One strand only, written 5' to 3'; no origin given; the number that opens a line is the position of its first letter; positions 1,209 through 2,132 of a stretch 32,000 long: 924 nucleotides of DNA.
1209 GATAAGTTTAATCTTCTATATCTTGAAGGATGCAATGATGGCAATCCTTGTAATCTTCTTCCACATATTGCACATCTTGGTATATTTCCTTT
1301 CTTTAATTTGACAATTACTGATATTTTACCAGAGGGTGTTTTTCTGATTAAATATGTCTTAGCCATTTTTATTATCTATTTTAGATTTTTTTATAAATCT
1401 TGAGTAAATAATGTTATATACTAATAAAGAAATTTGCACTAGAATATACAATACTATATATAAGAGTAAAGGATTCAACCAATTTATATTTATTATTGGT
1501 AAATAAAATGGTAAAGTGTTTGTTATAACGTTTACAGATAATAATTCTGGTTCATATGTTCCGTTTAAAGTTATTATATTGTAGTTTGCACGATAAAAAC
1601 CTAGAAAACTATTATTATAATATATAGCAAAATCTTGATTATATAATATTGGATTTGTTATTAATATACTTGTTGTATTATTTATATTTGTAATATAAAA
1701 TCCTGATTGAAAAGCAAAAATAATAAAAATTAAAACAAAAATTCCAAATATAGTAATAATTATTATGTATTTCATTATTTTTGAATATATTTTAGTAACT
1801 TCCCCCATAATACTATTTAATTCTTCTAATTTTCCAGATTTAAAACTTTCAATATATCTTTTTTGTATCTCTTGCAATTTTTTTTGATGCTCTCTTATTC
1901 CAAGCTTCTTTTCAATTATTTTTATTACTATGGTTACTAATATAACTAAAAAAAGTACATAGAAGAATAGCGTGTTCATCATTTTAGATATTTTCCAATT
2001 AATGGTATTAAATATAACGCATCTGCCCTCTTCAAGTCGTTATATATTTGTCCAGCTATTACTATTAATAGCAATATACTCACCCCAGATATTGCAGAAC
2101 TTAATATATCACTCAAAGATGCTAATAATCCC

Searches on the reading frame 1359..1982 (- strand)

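Call 48: search_protein_families(library=pfam, proteins=[window:1359-1982:-], max_evalue=0.01)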
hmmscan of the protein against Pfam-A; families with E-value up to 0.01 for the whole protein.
window:1359-1982:- (207 aa): 1 family
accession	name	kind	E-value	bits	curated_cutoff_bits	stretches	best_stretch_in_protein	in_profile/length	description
PF02790.20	COX2_TM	-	0.0058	17.2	22.8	0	58-93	15-50/88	Cytochrome C oxidase subunit II, transmembrane domain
